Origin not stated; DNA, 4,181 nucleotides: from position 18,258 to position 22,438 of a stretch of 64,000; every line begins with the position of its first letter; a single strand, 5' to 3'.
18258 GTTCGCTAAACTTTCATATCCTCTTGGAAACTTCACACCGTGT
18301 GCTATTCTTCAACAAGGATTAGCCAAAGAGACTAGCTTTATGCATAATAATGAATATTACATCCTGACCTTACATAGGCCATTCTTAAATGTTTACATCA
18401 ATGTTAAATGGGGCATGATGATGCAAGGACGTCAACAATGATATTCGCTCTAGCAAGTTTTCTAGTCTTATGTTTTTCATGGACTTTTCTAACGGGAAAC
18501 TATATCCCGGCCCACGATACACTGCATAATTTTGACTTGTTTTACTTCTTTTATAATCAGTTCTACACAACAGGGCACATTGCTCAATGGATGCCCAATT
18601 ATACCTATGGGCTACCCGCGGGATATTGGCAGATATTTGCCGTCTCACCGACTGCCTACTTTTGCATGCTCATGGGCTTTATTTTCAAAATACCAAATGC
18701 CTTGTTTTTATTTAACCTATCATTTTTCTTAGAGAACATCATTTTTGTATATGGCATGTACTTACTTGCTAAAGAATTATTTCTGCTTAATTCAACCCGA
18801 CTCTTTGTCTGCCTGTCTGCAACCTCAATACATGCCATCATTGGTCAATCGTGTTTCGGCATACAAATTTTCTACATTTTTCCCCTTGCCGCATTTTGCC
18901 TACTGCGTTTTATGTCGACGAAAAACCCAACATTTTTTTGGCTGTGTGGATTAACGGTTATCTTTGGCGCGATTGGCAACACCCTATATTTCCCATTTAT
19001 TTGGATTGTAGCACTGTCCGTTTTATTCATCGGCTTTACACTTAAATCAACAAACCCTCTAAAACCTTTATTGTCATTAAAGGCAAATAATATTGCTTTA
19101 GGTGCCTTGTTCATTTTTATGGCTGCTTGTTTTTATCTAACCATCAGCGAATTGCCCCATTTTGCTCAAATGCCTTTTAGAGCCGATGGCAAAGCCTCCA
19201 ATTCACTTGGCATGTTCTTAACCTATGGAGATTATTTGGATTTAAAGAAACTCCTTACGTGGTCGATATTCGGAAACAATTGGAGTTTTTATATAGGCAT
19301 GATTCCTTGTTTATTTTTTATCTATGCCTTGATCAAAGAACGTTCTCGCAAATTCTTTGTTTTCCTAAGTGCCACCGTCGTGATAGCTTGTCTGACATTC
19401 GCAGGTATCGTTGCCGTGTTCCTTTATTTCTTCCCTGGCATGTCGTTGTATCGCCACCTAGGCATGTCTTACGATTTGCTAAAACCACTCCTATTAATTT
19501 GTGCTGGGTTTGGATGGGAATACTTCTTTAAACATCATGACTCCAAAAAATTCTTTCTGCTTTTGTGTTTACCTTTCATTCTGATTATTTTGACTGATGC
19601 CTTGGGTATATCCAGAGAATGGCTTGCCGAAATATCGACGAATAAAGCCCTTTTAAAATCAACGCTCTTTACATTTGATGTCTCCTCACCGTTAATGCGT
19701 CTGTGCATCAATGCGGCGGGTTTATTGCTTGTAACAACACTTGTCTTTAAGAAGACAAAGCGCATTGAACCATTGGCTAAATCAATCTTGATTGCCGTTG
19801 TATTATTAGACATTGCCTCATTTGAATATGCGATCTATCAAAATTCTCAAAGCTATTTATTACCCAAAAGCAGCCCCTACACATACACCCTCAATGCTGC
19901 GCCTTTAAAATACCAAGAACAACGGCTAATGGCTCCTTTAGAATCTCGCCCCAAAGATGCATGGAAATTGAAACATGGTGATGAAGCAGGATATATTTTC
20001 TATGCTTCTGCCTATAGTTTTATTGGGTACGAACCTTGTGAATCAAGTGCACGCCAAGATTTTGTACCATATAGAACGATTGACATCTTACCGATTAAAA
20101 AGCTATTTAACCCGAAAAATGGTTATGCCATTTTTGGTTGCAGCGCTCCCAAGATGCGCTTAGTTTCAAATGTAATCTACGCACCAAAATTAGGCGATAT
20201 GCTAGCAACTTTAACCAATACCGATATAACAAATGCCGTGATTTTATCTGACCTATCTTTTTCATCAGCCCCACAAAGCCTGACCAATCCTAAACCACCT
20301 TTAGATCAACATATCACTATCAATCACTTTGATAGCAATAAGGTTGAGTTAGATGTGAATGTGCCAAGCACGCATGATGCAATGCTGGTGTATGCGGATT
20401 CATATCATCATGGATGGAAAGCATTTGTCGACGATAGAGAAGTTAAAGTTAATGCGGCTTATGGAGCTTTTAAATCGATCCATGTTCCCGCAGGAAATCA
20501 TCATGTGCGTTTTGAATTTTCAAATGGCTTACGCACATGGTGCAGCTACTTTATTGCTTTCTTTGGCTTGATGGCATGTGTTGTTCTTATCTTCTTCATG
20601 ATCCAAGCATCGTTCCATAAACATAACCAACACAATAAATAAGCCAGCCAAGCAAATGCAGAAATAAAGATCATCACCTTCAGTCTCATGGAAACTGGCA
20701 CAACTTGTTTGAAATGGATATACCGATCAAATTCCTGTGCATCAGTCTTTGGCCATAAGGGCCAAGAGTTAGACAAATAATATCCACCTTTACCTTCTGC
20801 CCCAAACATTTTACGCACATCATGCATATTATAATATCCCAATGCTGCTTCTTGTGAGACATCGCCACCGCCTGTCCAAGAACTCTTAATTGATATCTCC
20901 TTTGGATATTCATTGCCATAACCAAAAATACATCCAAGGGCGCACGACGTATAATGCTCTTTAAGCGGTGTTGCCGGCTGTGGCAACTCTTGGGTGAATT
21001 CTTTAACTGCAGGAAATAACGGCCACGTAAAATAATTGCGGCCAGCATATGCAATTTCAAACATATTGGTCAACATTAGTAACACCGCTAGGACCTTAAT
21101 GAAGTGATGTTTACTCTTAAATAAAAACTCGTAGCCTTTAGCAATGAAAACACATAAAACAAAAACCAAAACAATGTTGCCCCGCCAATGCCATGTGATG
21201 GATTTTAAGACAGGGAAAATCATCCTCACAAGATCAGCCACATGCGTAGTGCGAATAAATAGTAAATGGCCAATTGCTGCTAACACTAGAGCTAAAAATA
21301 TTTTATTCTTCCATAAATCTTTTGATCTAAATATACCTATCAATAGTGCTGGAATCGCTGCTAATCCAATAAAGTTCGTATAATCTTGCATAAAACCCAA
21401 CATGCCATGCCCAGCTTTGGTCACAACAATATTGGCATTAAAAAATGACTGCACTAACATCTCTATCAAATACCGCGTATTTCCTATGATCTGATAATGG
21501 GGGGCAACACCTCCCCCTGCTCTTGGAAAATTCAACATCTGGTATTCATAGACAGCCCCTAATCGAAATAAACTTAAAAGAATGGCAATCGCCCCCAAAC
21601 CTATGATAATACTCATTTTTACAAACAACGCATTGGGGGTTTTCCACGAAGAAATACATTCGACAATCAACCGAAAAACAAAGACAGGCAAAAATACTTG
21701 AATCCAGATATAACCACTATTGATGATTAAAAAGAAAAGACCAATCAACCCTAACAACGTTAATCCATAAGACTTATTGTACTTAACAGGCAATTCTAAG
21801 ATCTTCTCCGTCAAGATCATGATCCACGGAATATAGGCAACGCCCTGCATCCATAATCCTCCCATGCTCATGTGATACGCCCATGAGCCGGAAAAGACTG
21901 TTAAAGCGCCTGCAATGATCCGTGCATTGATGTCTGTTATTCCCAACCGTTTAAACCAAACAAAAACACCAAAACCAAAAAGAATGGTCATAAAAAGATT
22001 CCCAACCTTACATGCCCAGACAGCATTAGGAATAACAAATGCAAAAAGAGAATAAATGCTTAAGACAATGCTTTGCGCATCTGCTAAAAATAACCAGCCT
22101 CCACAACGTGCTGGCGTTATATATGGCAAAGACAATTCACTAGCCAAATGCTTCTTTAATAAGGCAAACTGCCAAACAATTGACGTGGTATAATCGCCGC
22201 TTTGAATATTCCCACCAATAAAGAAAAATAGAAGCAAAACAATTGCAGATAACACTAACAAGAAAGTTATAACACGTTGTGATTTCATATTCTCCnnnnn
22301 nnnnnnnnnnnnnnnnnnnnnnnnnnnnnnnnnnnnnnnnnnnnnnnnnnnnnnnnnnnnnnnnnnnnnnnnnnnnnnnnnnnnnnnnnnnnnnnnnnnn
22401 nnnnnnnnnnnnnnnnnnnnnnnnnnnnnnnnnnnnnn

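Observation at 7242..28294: Array of about nine GT-C-like polytopic membrane proteins with two Dpm1-like polyprenyl-phosphate-sugar synthases: an expanded lipid-linked-sugar glycosylation toolkit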

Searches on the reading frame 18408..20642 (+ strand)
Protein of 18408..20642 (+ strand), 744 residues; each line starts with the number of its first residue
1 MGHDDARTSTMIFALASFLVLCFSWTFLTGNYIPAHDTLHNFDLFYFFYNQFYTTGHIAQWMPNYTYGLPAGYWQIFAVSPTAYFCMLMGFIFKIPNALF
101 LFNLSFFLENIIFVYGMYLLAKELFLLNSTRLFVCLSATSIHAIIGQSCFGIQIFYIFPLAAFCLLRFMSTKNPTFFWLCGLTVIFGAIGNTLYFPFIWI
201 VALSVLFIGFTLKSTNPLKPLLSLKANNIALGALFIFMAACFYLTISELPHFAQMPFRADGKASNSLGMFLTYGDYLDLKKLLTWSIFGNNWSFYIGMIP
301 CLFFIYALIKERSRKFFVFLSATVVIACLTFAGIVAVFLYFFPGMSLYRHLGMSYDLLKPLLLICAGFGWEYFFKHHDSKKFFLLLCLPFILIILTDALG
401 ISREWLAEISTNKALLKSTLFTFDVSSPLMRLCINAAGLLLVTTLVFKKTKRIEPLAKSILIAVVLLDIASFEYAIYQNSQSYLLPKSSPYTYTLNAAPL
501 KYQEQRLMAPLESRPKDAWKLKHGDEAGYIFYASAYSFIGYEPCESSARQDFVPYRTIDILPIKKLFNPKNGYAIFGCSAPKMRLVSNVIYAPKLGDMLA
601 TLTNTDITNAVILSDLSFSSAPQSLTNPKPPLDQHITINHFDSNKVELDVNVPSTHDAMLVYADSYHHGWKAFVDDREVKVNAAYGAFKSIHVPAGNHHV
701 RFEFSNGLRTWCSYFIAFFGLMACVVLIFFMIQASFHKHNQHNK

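Call 4: search_protein_families(library=pfam, proteins=[window:18408-20642:+], max_evalue=0.01)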
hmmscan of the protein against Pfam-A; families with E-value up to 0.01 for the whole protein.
window:18408-20642:+ (744 aa): 1 family
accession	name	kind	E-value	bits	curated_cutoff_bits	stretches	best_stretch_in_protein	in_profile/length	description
PF09586.16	YfhO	-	1e-09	37.8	28.5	1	634-704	754-823/835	Bacterial membrane protein YfhO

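Call 6: search_protein_families(library=ncbifam, proteins=[window:18408-20642:+], max_evalue=0.1)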
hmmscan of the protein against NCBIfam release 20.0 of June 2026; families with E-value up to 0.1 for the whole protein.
window:18408-20642:+ (744 aa): 1 family
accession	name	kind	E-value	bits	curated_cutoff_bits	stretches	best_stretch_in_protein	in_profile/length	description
NF047589.1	GlcsyltransPgfM1Strep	equivalog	7.6e-07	27.5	1400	1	633-709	858-933/955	glycosyltransferase PgfM1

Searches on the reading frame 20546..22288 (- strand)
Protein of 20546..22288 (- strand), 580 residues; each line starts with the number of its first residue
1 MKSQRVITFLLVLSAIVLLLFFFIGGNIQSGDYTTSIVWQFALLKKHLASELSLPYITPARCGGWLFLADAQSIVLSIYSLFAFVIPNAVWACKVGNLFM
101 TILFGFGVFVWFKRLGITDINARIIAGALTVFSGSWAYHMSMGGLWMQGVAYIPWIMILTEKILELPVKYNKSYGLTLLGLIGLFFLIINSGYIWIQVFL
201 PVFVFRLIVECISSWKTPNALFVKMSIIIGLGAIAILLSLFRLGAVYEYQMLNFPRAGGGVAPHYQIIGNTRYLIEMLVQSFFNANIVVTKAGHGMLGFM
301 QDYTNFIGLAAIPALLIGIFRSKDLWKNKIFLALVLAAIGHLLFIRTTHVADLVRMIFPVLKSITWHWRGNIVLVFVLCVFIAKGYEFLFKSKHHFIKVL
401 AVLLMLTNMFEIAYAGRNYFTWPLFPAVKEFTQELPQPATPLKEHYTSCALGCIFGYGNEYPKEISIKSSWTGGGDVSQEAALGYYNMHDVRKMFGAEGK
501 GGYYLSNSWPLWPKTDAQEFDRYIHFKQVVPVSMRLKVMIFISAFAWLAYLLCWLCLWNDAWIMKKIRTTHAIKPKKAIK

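Call 4: search_protein_families(library=pfam, proteins=[window:20546-22288:-], max_evalue=0.01)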
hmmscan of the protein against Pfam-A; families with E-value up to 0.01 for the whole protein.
window:20546-22288:- (580 aa): 0 families

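Call 6: search_protein_families(library=ncbifam, proteins=[window:20546-22288:-], max_evalue=0.1)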
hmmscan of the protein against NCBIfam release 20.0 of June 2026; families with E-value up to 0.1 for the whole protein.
window:20546-22288:- (580 aa): 0 families

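Call 48: find_homologous_proteins(query=window:20546-22288:-, max_evalue=0.001)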
Query window:20546-22288:- (580 aa): 5 proteins with E <= 0.001 among 8000 candidates.
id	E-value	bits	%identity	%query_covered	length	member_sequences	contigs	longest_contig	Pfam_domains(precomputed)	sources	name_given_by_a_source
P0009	0.0e+0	1319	100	100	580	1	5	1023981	-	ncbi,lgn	-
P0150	2.5e-199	682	54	95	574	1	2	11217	-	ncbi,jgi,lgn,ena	-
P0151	2.2e-141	490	44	92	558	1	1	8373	-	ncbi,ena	-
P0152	2.3e-125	438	40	96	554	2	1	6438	-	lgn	-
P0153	1.4e-113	399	38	94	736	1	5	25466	PF14373.12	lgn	-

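Call 104: search_protein_families(library=pfam, proteins=[L017:14797-16671:+, L008:8231-10462:-, P0150, P0151, P0152, P0153, L020:5839-7587:+], max_evalue=0.01)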
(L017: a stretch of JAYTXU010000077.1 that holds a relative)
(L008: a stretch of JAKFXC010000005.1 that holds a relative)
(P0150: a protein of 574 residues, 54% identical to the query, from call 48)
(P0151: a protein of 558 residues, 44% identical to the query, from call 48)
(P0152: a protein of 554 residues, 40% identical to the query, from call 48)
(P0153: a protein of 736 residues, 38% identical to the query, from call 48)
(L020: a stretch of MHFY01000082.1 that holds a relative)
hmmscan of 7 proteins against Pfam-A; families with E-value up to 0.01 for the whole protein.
L017:14797-16671:+ (624 aa): 1 family
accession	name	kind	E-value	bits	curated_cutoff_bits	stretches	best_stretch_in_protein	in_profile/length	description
PF13231.12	PMT_2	-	0.00062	20.4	26.1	1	154-298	6-155/160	Dolichyl-phosphate-mannose-protein mannosyltransferase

L008:8231-10462:- (743 aa): 1 family
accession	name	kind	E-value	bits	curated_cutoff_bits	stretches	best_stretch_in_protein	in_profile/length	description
PF09586.16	YfhO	-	2.8e-07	29.7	28.5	1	636-704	757-825/835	Bacterial membrane protein YfhO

P0150 (574 aa): 0 families

P0151 (558 aa): 0 families

P0152 (554 aa): 0 families

P0153 (736 aa): 1 family
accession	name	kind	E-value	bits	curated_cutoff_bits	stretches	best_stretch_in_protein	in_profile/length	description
PF14373.11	Imm_superinfect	-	9e-08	32.3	27.9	1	17-56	1-42/42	Superinfection immunity protein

L020:5839-7587:+ (582 aa): 1 family
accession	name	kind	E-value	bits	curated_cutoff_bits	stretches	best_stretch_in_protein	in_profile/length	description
PF09586.16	YfhO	-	8.3e-10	38.1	28.5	1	485-552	756-824/835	Bacterial membrane protein YfhO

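Call 112: find_encoding_contigs(protein=P0153, flank=10000, max_places=2)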
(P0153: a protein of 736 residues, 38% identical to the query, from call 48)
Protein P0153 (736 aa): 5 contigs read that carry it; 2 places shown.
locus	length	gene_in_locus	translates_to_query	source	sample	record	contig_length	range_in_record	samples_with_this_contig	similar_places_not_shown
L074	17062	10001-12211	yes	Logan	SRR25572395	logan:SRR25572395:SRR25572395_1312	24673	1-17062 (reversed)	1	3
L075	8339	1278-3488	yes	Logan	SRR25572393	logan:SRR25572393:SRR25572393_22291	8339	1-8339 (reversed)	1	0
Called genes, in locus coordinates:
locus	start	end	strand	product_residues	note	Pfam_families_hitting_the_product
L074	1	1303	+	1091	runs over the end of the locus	PF00090:TSP_1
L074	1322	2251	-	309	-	PF00072:Response_reg, PF00990:GGDEF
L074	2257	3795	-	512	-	PF00512:HisKA, PF02518:HATPase_c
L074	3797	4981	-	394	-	PF08495:FIST, PF10442:FIST_C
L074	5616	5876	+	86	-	-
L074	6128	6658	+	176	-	PF00657:Lipase_GDSL, PF13472:Lipase_GDSL_2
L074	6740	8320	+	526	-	PF01645:Glu_synthase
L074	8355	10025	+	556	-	-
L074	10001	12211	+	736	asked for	PF14373:Imm_superinfect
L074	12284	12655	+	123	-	PF00072:Response_reg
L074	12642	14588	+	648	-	PF07715:Plug, PF14905:OMP_b-brl_3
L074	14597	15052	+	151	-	PF13689:DUF4154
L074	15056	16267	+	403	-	PF17152:CHASE8, PF00512:HisKA, PF02518:HATPase_c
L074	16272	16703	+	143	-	PF00072:Response_reg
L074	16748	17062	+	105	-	?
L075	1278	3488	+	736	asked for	PF14373:Imm_superinfect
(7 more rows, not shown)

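Call 113: find_encoding_contigs(protein=P0150, flank=10000, max_places=2)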
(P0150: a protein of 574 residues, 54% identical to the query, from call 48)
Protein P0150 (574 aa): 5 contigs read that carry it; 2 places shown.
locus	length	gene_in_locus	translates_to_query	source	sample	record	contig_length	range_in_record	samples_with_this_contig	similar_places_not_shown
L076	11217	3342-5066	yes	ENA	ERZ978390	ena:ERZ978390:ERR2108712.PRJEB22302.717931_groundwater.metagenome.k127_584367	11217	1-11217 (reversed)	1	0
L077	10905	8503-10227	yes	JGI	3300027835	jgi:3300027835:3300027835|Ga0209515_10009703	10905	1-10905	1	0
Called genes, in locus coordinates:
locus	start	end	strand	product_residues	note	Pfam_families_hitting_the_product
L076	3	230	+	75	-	?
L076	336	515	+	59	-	PF14255:Zn_ribbon_21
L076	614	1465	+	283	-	PF01842:ACT, PF00551:Formyl_trans_N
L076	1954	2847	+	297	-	PF01548:DEDD_Tnp_IS110, PF02371:Transposase_20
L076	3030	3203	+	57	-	-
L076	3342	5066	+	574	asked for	-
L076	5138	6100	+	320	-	PF13489:Methyltransf_23, PF08003:Methyltransf_9 (faint), PF13847:Methyltransf_31, PF08241:Methyltransf_11, PF08242:Methyltransf_12, PF13649:Methyltransf_25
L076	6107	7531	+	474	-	-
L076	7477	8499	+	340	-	PF00535:Glycos_transf_2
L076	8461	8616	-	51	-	-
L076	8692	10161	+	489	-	-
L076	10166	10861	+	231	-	PF01746:tRNA_m1G_MT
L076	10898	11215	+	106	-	?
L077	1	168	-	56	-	?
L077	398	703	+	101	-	PF01797:Y1_Tnp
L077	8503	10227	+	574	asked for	-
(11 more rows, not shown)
